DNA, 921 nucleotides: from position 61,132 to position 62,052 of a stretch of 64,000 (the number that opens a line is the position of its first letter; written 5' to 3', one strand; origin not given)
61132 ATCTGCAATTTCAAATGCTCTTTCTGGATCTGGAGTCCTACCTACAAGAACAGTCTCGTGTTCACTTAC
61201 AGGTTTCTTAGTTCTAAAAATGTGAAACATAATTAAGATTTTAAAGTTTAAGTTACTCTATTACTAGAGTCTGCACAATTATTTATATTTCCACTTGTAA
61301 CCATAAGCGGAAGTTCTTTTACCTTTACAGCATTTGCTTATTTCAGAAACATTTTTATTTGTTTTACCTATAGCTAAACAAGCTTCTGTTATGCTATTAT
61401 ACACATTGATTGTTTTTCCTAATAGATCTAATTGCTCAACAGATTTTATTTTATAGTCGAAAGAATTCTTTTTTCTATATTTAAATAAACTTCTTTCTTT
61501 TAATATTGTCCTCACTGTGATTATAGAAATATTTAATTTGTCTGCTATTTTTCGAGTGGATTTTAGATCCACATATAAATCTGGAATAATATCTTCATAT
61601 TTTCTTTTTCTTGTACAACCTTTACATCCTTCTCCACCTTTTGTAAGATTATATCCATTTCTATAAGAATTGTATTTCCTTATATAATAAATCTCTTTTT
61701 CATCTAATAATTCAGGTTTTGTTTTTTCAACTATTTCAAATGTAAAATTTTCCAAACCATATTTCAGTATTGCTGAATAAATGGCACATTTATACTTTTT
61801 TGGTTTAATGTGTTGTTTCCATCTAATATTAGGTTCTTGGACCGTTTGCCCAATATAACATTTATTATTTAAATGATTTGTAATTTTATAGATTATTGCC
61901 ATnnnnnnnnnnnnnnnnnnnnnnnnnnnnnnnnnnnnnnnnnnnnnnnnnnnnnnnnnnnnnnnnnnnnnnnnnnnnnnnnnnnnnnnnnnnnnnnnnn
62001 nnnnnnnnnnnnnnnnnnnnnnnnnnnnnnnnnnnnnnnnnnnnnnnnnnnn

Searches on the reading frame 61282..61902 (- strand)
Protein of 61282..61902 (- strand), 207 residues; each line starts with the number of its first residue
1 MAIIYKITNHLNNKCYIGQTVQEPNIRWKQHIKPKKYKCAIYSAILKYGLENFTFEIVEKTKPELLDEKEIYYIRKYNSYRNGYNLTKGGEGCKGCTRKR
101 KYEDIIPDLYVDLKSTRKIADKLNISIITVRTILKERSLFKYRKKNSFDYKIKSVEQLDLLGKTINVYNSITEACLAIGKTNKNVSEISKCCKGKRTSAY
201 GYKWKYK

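Call 40: search_protein_families(library=pfam, proteins=[window:61282-61902:-], max_evalue=0.01)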
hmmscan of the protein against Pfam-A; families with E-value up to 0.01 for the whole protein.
window:61282-61902:- (207 aa): 4 families
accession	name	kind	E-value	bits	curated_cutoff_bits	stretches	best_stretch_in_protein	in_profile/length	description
PF01541.30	GIY-YIG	-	2.4e-09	37.8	22.6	1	2-85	2-78/78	GIY-YIG catalytic domain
PF07453.19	NUMOD1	-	6.7e-06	26.6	22.8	1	153-184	1-32/37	NUMOD1 domain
PF22083.2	I-HmuI_NUMOD-like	-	9.2e-05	22.4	27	1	165-203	9-44/46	DNA endonuclease I-HmuI-like, NUMOD-like domain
PF00196.25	GerE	-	0.00077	19.5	23.5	0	114-132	18-36/57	Bacterial regulatory proteins, luxR family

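Call 73: find_related_loci(query=window:61282-61902:-, collection=viral_contigs, flank=2500)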
Query window:61282-61902:- (207 aa) in viral_contigs; peptide patterns used: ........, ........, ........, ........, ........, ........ (x = any residue, [..] = any of these).
18 stretches matched a pattern; 2 encode a relative of the query (tblastn E <= 1e-3); 2 distinct loci.
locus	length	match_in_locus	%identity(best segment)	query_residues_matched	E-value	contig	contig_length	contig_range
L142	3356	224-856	59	1-207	4e-63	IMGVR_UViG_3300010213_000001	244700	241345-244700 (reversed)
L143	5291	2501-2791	41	1-90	4e-14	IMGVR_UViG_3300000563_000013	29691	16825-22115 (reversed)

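Call 96: find_homologous_proteins(query=window:61282-61902:-, max_evalue=1e-10)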
Query window:61282-61902:- (207 aa): 248 proteins with E <= 1e-10 among 444 candidates; the best 120 are listed.
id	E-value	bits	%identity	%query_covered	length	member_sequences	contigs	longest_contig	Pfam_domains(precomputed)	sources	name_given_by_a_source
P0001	2.0e-132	457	100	100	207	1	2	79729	PF01541.31,PF07453.20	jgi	-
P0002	5.7e-100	351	76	100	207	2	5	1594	PF01541.31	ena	-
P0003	2.5e-82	294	66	100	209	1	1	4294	PF01541.31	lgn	-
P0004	5.1e-71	257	60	100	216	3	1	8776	PF01541.31,PF22083.3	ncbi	-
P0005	3.0e-69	251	60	100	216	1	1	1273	PF01541.31,PF22083.3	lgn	-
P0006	8.4e-69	250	59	100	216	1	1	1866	PF01541.31,PF22083.3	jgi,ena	-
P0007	2.7e-68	248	59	100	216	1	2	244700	PF01541.31,PF07453.20,PF22083.3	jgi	-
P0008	6.2e-67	244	56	100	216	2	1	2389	PF01541.31,PF22083.3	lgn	-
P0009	1.5e-65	239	57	100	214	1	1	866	PF13384.13,PF01541.31,PF07453.20,PF22083.3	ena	-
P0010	5.1e-65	237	57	100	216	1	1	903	PF01541.31,PF22083.3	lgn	-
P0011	3.4e-64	235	56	100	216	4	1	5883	PF01541.31,PF22083.3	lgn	-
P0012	1.5e-40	157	45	99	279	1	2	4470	PF01541.31,PF07453.20,PF22083.3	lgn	-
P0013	3.2e-37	147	37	100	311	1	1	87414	PF01541.31,PF07453.20,PF22083.3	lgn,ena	-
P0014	6.4e-37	146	35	100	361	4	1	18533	PF01541.31,PF07453.20,PF22083.3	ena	-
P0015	3.5e-35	140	44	100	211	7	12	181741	PF01541.31,PF07453.20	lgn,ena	-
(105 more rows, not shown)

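Call 97: find_encoding_contigs(protein=P0003, flank=3000, max_places=4)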
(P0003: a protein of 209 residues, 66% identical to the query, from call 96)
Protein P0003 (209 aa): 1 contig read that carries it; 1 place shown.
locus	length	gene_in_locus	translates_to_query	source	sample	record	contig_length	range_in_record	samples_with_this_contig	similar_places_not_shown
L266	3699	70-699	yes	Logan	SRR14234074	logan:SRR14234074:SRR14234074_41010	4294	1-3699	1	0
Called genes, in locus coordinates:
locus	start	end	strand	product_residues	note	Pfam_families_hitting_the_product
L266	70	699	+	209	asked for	PF01541:GIY-YIG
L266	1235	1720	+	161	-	-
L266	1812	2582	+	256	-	PF19964:EAD11 (weak)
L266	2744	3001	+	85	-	-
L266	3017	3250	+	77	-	-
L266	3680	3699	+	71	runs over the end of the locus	-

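Call 98: find_encoding_contigs(protein=P0004, flank=3000, max_places=4)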
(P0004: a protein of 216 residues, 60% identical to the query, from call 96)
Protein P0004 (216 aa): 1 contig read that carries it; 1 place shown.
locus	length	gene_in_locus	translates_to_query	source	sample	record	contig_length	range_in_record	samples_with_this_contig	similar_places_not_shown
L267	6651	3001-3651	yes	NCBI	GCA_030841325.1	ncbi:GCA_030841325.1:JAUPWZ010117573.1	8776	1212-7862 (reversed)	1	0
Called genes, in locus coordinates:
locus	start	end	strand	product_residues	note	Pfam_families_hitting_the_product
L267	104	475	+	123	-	-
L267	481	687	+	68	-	-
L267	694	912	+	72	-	-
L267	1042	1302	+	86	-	-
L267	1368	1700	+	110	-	-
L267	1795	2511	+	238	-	-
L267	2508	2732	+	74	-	-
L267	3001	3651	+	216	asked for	PF01541:GIY-YIG, PF22083:I-HmuI_NUMOD-like (weak)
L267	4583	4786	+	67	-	-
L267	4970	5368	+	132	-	-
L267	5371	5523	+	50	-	-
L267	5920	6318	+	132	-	-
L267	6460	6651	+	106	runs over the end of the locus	-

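Call 99: find_encoding_contigs(protein=P0002, flank=3000, max_places=5)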
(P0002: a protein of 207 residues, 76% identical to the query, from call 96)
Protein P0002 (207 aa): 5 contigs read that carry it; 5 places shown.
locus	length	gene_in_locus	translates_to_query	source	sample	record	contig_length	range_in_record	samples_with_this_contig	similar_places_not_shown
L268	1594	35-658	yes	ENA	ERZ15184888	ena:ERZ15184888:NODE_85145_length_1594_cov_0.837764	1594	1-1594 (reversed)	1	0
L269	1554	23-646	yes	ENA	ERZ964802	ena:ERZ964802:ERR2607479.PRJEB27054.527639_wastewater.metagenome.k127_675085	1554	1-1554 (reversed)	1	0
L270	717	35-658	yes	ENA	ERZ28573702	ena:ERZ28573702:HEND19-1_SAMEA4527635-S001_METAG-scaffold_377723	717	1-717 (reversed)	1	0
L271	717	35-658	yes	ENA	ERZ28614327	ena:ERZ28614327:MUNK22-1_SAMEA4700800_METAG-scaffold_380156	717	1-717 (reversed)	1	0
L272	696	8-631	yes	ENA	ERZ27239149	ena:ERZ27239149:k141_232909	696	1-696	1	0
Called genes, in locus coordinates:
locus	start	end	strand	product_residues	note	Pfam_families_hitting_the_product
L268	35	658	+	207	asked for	PF01541:GIY-YIG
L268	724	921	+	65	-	-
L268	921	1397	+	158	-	-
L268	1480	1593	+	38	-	?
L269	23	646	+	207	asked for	PF01541:GIY-YIG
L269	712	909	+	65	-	-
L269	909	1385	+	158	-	-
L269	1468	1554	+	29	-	?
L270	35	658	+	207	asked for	PF01541:GIY-YIG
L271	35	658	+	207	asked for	PF01541:GIY-YIG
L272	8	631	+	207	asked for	PF01541:GIY-YIG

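Call 100: find_encoding_contigs(protein=P0011, flank=3000, max_places=4)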
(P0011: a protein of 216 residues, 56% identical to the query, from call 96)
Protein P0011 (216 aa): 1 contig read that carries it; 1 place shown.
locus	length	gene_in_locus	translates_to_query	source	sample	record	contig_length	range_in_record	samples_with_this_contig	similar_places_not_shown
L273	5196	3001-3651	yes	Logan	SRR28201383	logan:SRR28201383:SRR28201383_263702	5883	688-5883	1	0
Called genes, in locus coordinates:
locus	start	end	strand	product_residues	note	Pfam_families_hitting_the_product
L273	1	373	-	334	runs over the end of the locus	PF01541:GIY-YIG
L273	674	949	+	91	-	-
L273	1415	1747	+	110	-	-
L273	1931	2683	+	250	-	-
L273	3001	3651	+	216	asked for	PF01541:GIY-YIG, PF22083:I-HmuI_NUMOD-like (weak)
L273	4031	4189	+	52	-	-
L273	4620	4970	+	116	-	-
